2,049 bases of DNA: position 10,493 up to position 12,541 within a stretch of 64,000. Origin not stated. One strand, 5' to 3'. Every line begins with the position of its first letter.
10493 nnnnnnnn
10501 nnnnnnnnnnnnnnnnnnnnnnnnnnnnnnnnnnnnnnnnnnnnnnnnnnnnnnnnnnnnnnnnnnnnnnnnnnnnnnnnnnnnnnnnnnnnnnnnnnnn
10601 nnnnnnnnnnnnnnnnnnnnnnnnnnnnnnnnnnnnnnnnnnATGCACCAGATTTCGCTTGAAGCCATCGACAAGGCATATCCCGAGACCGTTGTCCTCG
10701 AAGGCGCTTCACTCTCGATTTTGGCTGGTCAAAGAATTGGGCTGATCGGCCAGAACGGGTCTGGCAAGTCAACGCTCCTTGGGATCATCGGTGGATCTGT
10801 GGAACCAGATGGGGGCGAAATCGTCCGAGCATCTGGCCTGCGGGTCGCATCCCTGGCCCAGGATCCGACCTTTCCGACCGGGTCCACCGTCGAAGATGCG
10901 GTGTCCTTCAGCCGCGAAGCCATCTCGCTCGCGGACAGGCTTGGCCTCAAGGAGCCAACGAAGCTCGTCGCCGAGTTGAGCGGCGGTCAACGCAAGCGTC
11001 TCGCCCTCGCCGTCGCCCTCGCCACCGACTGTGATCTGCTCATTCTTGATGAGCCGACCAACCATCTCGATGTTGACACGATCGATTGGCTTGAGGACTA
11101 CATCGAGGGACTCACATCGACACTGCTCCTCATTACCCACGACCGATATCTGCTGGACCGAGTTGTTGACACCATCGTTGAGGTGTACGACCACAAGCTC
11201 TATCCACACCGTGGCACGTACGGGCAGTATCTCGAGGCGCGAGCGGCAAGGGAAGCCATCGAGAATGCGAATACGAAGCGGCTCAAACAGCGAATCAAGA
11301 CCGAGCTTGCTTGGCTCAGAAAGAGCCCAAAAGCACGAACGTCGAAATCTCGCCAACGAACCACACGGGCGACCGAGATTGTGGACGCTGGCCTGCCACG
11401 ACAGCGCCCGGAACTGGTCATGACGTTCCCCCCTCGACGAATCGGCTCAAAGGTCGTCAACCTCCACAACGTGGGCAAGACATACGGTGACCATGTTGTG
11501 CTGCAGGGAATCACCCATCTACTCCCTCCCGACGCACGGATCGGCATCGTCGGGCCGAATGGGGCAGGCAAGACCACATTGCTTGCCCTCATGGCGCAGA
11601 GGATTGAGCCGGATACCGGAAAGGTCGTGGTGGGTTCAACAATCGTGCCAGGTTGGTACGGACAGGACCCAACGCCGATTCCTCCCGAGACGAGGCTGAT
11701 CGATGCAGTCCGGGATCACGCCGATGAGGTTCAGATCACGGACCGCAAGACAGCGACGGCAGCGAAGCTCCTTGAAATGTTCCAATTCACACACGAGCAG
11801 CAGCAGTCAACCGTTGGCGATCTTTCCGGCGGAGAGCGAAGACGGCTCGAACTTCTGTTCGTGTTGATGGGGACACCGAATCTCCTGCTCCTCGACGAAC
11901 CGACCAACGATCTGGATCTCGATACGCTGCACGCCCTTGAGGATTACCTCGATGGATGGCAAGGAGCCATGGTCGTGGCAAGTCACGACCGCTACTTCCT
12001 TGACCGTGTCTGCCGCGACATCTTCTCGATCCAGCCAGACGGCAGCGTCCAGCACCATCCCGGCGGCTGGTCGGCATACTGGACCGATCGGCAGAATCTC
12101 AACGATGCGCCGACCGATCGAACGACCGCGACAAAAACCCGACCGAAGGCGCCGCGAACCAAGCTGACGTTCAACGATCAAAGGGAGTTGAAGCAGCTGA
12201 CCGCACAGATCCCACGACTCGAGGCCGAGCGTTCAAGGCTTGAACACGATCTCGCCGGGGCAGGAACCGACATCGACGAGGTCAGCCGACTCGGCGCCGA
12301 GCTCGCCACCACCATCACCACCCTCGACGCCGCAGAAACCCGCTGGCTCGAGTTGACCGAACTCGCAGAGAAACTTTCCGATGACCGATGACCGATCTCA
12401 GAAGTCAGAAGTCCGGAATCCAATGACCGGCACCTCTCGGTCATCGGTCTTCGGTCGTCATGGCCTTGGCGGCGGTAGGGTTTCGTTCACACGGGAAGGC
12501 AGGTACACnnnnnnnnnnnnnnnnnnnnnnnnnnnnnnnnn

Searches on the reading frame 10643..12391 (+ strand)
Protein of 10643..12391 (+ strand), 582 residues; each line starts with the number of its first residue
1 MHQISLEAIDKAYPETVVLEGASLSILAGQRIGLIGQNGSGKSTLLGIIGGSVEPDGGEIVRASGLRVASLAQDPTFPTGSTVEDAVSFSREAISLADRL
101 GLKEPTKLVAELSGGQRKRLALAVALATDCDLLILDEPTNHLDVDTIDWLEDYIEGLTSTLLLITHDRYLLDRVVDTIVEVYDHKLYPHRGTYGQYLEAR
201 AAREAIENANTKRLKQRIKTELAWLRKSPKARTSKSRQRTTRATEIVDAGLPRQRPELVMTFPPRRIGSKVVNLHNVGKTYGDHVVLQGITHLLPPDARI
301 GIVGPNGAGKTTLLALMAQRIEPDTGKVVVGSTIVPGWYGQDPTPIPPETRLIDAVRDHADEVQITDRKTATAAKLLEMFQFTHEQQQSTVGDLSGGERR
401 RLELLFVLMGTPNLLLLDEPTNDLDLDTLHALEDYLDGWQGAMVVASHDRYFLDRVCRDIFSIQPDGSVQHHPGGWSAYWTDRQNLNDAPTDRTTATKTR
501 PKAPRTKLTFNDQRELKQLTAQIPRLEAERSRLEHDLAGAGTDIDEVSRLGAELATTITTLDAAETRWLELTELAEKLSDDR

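Call 19: find_encoding_contigs(protein=window:10643-12391:+, flank=10000, max_places=1)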
Protein window:10643-12391:+ (582 aa): 6 contigs read that carry it; 1 place shown.
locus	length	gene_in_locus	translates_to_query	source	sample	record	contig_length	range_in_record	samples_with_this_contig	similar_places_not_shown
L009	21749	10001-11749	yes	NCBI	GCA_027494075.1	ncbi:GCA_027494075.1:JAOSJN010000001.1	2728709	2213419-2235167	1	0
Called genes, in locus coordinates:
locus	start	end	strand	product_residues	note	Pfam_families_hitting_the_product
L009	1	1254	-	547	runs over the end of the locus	PF00270:DEAD, PF00271:Helicase_C, PF16124:RecQ_Zn_bind, PF00570:HRDC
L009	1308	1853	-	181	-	-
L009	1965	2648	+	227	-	PF00072:Response_reg, PF00486:Trans_reg_C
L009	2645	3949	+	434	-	PF00672:HAMP, PF00512:HisKA, PF02518:HATPase_c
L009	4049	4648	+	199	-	-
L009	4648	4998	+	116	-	-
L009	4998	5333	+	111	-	-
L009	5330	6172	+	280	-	PF02424:ApbE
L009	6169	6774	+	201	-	-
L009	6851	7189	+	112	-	-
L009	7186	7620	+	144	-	PF13845:Septum_form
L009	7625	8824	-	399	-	PF07690:MFS_1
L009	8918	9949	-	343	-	PF00583:Acetyltransf_1, PF13673:Acetyltransf_10 (faint), PF13508:Acetyltransf_7 (weak), PF14542:Acetyltransf_CG (faint)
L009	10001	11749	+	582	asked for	PF00005:ABC_tran, PF02463:SMC_N (faint), PF13476:AAA_23 (faint), PF13555:AAA_29 (faint), PF13304:AAA_21 (weak), PF12848:ABC_tran_Xtn (weak), PF00005:ABC_tran, PF16326:ABC_tran_CTD, +1 more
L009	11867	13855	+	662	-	PF05649:Peptidase_M13_N, PF01431:Peptidase_M13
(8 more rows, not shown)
